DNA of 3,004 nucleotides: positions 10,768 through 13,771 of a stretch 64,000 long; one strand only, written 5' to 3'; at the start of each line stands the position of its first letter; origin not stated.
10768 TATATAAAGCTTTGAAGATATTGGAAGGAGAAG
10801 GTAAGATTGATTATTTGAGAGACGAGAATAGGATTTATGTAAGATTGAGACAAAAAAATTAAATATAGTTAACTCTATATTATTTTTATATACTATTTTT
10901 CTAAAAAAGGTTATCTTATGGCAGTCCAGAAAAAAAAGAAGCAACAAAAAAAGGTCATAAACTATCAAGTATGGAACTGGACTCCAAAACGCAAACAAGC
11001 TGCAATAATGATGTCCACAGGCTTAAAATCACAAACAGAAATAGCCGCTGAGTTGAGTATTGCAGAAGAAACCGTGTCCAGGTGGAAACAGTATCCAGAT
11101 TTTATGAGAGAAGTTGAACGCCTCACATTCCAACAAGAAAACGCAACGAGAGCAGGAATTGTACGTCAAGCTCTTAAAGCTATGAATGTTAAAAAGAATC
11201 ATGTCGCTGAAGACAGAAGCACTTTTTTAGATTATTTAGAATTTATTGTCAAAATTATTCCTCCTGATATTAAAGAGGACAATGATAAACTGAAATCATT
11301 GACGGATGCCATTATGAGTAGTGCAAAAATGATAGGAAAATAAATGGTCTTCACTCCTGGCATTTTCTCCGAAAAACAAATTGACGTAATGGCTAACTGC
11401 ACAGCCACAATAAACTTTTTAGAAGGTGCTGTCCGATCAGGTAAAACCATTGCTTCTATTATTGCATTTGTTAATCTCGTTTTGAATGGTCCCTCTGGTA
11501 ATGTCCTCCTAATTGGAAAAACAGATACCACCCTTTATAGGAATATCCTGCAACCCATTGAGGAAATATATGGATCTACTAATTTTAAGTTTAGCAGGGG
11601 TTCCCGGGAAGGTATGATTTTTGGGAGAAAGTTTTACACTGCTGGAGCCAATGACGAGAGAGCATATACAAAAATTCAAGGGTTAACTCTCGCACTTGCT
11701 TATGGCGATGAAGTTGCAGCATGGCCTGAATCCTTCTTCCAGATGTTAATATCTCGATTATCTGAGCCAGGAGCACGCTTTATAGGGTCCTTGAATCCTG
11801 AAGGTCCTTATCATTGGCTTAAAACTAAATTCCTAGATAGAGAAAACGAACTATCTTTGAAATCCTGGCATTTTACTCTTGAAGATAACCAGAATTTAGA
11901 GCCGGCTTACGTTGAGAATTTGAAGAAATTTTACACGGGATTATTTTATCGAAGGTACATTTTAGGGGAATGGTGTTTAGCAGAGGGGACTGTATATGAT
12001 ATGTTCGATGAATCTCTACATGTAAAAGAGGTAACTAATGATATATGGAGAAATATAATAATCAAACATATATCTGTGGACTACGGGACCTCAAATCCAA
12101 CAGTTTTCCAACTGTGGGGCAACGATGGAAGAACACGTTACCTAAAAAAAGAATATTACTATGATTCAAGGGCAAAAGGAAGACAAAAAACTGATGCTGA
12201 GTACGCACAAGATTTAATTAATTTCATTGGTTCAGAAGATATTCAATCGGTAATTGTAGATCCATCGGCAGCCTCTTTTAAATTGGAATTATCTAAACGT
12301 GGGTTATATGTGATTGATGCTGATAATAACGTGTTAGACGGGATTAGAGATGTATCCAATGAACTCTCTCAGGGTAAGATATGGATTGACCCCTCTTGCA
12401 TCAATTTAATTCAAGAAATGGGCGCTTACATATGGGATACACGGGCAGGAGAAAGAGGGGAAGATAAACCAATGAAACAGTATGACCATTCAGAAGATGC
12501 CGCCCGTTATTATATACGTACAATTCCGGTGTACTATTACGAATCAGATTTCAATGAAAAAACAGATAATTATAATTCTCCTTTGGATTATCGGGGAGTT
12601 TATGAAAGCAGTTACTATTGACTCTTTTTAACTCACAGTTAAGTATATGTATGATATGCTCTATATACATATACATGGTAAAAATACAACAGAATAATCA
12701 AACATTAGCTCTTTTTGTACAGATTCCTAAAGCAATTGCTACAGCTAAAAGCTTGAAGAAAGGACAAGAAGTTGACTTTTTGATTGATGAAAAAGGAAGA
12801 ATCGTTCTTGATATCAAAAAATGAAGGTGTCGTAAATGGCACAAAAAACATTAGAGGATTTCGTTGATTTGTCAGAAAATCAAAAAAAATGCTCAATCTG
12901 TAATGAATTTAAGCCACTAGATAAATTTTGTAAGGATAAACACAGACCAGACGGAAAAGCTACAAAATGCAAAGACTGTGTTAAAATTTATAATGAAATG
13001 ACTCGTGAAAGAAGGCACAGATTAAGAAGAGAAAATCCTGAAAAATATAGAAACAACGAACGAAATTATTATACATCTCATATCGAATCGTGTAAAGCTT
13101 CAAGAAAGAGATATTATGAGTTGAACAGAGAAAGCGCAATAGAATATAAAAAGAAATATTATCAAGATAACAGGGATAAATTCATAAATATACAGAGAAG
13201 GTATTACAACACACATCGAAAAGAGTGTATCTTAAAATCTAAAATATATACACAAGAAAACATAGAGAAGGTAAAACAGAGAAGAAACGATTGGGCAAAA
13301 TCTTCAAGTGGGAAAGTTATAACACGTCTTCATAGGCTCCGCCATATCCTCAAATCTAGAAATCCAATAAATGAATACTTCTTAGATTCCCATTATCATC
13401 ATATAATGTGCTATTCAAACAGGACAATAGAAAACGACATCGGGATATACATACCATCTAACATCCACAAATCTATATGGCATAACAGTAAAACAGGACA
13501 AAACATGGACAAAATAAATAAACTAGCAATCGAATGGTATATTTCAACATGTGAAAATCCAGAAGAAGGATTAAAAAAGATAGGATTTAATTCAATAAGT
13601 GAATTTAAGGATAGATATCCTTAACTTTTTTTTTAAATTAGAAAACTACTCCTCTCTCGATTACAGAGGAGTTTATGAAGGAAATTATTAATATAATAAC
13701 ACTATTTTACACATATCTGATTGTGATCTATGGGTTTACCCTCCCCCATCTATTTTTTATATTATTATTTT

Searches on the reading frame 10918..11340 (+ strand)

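Call 4: search_protein_families(library=pfam, proteins=[window:10918-11340:+], max_evalue=0.01)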
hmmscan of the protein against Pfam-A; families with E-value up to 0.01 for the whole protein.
window:10918-11340:+ (141 aa): 7 families
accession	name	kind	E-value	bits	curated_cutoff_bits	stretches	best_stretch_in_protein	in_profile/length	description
PF13022.12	HTH_Tnp_1_2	-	1.7e-05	25.3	27.9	1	24-79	11-69/122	Helix-turn-helix of insertion element transposase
PF13384.12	HTH_23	-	0.0017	18.6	24.6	1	24-58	5-39/50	Homeodomain-like domain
PF07022.19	Phage_CI_repr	-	0.0031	18.3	22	1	30-58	6-34/65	Bacteriophage CI repressor helix-turn-helix domain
PF00196.25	GerE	-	0.0058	16.7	23.5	0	30-55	12-36/57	Bacterial regulatory proteins, luxR family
PF13551.12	HTH_29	-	0.0062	17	28.1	0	25-57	1-33/64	Winged helix-turn helix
PF05269.17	Phage_CII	-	0.0074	16.9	21.3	0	25-101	12-90/91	Bacteriophage CII protein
PF13518.12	HTH_28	-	0.0077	16.7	25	0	26-58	3-34/52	Helix-turn-helix domain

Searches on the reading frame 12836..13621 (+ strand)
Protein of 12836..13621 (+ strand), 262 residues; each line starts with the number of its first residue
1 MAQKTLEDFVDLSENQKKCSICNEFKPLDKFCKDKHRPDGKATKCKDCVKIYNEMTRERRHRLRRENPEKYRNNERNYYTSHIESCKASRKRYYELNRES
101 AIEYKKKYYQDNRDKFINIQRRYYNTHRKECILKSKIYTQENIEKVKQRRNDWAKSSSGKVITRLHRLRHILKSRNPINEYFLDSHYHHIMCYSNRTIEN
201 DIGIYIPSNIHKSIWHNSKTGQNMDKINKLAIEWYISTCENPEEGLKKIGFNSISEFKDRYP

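Call 4: search_protein_families(library=pfam, proteins=[window:12836-13621:+], max_evalue=0.01)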
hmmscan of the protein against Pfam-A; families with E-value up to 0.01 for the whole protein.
window:12836-13621:+ (262 aa): 1 family
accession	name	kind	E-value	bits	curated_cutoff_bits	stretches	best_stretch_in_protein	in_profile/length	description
PF12898.13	Stc1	-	0.002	19.1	24.8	1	15-49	50-83/84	Stc1 domain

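Call 30: search_protein_families(library=phrogs, proteins=[window:12836-13621:+], max_evalue=0.001)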
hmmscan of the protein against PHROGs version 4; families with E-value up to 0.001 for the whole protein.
window:12836-13621:+ (262 aa): 7 families
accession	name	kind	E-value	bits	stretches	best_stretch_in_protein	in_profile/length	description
phrog_1035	-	DNA, RNA and nucleotide metabolism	1.8e-09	38.9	1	16-77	62-128/271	endonuclease VII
phrog_2340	-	DNA, RNA and nucleotide metabolism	1e-08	36.5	1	13-114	5-103/171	endonuclease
phrog_5558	-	moron, auxiliary metabolic gene and host takeover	6.1e-08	34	1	11-74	60-123/130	Lar-like restriction alleviation protein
phrog_24058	-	unknown function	2.5e-05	25.7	1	13-52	2-41/98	-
phrog_30859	-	unknown function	6.2e-05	24.8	1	16-113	2-94/117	-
phrog_12813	-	unknown function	6.8e-05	23.8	1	14-54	151-191/199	-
phrog_3273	-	unknown function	0.00045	21.3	1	16-64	22-72/75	-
